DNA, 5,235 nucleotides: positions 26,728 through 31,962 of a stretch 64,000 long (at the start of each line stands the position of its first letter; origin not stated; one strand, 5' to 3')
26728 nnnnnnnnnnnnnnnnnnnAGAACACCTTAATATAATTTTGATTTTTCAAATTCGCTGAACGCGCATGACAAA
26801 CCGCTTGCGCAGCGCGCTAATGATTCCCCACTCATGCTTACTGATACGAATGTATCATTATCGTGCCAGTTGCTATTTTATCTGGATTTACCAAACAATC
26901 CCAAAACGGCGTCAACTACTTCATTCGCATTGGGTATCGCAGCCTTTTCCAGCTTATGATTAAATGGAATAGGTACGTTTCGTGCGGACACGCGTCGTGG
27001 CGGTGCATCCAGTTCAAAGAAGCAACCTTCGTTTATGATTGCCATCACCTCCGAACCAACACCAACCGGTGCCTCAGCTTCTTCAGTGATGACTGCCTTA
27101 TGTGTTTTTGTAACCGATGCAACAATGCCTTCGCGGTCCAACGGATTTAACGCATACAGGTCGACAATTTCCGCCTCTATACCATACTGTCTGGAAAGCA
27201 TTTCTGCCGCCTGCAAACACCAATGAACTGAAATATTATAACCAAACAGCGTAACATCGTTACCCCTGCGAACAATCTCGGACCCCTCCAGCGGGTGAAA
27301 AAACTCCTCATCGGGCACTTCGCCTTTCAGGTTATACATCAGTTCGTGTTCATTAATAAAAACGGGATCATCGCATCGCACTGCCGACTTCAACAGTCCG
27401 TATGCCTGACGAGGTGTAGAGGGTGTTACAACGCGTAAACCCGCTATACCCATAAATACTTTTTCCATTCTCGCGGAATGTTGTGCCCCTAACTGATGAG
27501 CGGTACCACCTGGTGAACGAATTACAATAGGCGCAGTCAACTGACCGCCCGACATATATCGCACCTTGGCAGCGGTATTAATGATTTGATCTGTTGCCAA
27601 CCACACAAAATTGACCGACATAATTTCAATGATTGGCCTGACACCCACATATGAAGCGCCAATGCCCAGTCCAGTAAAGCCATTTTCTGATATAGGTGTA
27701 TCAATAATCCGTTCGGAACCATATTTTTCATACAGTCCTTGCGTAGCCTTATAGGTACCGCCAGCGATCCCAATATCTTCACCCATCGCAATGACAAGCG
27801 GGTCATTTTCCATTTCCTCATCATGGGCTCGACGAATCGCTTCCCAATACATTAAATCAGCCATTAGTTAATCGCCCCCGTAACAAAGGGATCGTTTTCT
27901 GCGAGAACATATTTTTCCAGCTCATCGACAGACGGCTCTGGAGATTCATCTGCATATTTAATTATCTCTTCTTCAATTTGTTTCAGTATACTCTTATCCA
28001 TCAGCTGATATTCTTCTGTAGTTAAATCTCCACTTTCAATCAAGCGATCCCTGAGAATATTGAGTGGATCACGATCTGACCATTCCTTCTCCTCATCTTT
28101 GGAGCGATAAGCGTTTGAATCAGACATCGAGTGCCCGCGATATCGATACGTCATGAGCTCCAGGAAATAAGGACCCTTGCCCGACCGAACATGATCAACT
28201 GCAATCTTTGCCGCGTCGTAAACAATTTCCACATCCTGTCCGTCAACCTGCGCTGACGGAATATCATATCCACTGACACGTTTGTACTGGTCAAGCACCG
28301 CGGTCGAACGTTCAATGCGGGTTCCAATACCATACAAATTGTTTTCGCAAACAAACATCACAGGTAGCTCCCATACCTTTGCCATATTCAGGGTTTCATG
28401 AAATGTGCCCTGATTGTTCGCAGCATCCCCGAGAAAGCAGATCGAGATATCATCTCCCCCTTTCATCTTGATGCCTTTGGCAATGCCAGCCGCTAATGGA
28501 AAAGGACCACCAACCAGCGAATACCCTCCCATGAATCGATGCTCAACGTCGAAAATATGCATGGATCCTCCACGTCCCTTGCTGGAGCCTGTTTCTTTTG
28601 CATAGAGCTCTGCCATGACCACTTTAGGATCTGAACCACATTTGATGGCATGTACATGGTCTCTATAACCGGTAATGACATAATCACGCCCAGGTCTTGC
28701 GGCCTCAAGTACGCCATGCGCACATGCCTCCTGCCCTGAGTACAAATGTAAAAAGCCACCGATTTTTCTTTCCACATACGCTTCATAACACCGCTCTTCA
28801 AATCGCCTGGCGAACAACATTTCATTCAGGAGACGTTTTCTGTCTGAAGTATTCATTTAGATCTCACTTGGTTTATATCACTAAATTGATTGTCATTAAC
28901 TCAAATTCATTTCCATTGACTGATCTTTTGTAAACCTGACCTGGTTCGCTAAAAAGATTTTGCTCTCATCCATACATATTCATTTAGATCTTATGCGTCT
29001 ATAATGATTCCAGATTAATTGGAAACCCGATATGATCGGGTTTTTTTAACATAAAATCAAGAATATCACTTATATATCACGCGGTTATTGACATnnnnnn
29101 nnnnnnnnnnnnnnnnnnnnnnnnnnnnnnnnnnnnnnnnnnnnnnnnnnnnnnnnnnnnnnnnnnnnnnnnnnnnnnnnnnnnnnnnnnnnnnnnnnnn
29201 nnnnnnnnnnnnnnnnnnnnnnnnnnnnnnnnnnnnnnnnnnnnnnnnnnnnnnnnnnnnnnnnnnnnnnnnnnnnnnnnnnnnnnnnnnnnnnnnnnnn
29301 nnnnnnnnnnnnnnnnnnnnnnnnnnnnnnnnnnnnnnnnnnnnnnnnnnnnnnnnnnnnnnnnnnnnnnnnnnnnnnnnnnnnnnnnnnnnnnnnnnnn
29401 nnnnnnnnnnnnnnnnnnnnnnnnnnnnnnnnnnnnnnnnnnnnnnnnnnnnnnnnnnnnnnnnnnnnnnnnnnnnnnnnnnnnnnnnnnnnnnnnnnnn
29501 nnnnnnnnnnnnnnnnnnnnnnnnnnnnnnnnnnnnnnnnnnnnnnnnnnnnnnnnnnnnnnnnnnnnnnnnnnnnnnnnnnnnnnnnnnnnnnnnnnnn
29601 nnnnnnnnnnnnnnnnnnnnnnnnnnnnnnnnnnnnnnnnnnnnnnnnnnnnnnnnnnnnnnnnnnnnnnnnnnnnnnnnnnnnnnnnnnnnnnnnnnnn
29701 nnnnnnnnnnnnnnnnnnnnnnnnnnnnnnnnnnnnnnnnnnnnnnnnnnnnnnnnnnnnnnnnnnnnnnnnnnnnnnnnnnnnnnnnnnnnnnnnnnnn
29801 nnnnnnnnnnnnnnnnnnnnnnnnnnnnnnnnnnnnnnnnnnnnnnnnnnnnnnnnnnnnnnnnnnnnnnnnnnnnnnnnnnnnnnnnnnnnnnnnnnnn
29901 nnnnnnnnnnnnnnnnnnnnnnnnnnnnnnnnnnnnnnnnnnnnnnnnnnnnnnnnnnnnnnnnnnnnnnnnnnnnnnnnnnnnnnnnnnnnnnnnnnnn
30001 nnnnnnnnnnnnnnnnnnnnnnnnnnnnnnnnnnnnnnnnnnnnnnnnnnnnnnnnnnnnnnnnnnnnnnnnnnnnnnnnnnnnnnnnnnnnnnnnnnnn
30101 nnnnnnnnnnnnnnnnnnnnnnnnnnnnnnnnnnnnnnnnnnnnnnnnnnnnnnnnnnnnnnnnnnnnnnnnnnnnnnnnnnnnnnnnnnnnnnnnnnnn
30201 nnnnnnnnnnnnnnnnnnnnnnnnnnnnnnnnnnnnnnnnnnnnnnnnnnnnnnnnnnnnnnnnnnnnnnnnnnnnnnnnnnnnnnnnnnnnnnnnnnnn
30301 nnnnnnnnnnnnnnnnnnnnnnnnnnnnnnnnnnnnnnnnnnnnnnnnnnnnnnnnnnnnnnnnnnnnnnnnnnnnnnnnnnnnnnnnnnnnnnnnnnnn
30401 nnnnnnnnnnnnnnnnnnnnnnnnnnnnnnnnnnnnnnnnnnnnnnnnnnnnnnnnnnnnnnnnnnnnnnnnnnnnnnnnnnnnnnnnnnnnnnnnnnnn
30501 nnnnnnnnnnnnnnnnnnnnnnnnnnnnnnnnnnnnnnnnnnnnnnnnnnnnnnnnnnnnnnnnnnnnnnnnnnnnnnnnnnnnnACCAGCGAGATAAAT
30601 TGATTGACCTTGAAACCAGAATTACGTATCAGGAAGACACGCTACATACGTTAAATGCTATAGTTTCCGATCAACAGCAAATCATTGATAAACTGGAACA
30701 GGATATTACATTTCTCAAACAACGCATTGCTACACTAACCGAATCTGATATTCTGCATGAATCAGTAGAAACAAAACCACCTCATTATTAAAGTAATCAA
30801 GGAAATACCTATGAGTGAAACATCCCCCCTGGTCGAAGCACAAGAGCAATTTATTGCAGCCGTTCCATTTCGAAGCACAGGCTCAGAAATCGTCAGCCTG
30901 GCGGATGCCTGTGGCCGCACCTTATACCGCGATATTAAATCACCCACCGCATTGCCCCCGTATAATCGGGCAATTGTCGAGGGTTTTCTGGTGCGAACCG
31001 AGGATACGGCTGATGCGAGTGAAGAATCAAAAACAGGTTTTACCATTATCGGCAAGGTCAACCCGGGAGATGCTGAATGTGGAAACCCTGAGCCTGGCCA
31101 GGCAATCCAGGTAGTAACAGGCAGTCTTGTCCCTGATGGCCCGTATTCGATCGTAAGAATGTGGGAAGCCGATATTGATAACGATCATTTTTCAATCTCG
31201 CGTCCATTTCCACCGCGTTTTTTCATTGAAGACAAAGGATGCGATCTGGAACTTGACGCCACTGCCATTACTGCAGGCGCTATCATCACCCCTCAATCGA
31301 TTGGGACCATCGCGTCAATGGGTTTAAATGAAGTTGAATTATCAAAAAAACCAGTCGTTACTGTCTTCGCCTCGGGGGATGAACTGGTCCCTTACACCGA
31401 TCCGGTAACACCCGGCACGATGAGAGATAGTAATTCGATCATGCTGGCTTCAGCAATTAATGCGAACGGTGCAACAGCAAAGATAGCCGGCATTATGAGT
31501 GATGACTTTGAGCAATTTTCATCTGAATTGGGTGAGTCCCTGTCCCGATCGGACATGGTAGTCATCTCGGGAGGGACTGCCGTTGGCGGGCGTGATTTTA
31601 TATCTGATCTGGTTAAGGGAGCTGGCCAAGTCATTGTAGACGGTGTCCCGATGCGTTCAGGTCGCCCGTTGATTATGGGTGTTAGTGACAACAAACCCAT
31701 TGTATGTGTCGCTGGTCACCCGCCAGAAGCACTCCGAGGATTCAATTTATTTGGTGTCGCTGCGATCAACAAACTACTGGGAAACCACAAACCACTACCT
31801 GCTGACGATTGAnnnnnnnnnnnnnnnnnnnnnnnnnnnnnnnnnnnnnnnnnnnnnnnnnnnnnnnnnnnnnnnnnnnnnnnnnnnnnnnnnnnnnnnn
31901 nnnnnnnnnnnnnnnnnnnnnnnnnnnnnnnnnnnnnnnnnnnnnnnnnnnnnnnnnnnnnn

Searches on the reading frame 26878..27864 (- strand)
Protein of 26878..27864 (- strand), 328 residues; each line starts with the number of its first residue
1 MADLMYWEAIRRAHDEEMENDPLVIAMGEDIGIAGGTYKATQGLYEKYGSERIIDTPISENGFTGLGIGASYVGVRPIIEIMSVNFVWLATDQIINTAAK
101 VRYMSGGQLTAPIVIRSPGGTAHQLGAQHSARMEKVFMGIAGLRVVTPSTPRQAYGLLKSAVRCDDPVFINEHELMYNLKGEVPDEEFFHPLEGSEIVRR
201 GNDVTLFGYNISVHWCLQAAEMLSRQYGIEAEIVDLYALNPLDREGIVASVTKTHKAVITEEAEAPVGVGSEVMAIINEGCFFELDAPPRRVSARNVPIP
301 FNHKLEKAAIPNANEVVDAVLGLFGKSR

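Call 40: search_protein_families(library=pfam, proteins=[window:26878-27864:-], max_evalue=0.00001)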
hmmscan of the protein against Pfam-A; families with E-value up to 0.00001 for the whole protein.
window:26878-27864:- (328 aa): 2 families
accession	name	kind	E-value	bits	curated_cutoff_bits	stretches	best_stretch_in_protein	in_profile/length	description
PF02779.29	Transket_pyr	-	7.1e-40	136.9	27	1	4-177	3-172/174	Transketolase, pyrimidine binding domain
PF02780.25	Transketolase_C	-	1.1e-32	113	25.9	1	196-316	4-124/124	Transketolase, C-terminal domain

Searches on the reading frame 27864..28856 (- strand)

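Call 40: search_protein_families(library=pfam, proteins=[window:27864-28856:-], max_evalue=0.00001)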
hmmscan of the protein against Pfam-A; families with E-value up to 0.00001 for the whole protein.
window:27864-28856:- (330 aa): 1 family
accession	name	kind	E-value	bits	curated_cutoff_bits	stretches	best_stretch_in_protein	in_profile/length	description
PF00676.26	E1_dh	-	1.9e-87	293.5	22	1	13-309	3-298/300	Dehydrogenase E1 component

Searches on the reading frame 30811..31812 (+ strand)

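Call 40: search_protein_families(library=pfam, proteins=[window:30811-31812:+], max_evalue=0.00001)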
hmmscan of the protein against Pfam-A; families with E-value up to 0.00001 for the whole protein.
window:30811-31812:+ (333 aa): 2 families
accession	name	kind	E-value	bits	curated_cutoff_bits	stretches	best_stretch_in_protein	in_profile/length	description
PF03453.22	MoeA_N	-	7.6e-25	87.9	30.8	1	7-171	3-160/160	MoeA N-terminal region (domain I and II)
PF00994.29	MoCF_biosynth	-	9.1e-22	77.7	26.6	1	185-319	2-142/144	Probable molybdopterin binding domain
